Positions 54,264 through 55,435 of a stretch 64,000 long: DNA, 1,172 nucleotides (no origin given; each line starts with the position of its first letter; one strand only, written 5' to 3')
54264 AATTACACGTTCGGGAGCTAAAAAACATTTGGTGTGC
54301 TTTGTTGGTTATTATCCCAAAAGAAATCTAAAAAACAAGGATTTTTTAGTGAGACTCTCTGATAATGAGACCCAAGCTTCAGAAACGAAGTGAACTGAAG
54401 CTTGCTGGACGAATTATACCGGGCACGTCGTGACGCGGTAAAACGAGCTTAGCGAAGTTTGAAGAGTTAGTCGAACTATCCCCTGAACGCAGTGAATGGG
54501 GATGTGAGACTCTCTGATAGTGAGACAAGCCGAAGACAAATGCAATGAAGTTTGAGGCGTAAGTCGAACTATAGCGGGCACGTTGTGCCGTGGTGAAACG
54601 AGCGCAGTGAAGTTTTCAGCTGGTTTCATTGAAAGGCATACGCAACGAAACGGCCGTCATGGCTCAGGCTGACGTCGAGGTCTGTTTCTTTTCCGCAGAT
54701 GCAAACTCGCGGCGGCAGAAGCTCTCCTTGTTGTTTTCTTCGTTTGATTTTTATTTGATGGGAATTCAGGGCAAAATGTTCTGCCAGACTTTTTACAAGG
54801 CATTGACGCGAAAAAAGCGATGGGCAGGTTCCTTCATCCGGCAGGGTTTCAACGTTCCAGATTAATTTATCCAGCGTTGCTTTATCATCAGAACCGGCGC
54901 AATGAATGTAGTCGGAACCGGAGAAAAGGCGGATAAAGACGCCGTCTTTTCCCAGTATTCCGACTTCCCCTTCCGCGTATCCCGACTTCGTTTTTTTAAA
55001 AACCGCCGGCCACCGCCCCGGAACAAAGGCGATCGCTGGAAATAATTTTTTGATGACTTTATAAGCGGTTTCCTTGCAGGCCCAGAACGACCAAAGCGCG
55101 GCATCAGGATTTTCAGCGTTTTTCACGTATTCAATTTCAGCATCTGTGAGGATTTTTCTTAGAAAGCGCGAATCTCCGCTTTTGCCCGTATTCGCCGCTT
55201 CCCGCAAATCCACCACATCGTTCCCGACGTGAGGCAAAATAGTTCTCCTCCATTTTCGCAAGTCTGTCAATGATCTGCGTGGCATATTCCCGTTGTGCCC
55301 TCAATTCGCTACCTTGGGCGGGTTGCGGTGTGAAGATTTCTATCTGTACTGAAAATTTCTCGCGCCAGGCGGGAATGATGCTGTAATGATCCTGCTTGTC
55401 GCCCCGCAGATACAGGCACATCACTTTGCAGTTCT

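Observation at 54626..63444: Self-contained 10-gene type II FAS/PKS-like operon with private ACP, PPTase and glycerolipid-type acyltransferase, an ACAD, and no enoyl-ACP reductase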

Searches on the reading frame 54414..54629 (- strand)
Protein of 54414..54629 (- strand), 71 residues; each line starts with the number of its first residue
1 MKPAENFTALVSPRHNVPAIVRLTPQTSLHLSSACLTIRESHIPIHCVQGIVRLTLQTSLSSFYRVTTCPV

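Call 7: search_protein_families(library=pfam, proteins=[window:54414-54629:-], max_evalue=0.01)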
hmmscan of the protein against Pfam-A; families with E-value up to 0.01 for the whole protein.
window:54414-54629:- (71 aa): 0 families

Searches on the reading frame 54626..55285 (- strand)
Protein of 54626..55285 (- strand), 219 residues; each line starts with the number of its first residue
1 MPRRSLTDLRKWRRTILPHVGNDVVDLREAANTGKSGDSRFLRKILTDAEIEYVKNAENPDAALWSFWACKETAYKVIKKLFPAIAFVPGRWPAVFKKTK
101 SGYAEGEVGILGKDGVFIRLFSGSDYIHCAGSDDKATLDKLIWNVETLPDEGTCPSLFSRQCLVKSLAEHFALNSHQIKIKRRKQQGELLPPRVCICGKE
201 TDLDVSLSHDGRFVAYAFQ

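Call 3: search_protein_families(library=pfam, proteins=[window:54626-55285:-])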
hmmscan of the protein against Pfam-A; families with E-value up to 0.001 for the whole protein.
window:54626-55285:- (219 aa): 1 family
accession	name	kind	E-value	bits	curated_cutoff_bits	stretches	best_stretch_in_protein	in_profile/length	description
PF01648.25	ACPS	-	1.7e-09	38.1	25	1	20-80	2-63/111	4'-phosphopantetheinyl transferase superfamily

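Call 4: search_protein_families(library=ncbifam, proteins=[window:54626-55285:-])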
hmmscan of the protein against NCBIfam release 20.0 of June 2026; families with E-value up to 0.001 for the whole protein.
window:54626-55285:- (219 aa): 4 families
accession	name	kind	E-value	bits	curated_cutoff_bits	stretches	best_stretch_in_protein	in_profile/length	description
TIGR00556.1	pantethn_trn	domain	4.8e-07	29.9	45.35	1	19-82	4-68/128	phosphopantetheine--protein transferase domain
TIGR00516.1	acpS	equivalog_domain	2.4e-05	24.6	59.8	1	20-78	5-63/125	holo-ACP synthase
NF011256.0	PRK14662.1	equivalog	0.00018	21.9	150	1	20-79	5-64/123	4'-phosphopantetheinyl transferase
NF011254.0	PRK14660.1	equivalog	0.00092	19.2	195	0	21-78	6-63/125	holo-[acyl-carrier-protein] synthase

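Call 22: search_protein_families(library=pfam, proteins=[window:54626-55237:-], max_evalue=1)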
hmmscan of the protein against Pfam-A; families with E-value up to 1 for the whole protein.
window:54626-55237:- (203 aa): 2 families
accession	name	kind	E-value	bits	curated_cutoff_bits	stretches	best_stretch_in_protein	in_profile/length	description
PF01648.25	ACPS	-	1.4e-09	38.4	25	1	4-64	2-63/111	4'-phosphopantetheinyl transferase superfamily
PF22624.1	AASDHPPT_N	-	0.012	16.3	27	1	140-201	37-96/100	4'-phosphopantetheinyl transferase, N-terminal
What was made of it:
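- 54626..55237 (-): Dedicated 4'-phosphopantetheinyl transferase (203 aa, TTG start, overlapping the LPLAT by 101 nt). The Pfam ACPS domain covers residues 4-64 (call 22).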

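Call 76: search_solved_structures(query=window:54626-55237:-, max_evalue=1, show_alignments=1)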
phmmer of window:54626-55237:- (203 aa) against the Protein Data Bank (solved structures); distinct sequences matched with E-value up to 1: 1.
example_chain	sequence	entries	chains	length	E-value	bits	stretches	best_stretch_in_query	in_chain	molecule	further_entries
3qmn_A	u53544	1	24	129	0.14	14.8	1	4-62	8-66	Holo-[acyl-carrier-protein] synthase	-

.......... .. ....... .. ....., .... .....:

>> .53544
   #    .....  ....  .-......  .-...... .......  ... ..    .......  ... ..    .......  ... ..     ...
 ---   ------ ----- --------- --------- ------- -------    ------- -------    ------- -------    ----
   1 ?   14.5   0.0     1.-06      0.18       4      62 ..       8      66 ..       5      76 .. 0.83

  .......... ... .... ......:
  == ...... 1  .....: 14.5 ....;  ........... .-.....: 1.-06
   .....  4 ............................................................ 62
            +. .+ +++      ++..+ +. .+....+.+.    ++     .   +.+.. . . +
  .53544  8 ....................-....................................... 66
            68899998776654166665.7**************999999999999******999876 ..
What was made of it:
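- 54626..55237 (-): Its only PDB hit is AcpS 3qmn at E = 0.14 (call 76).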
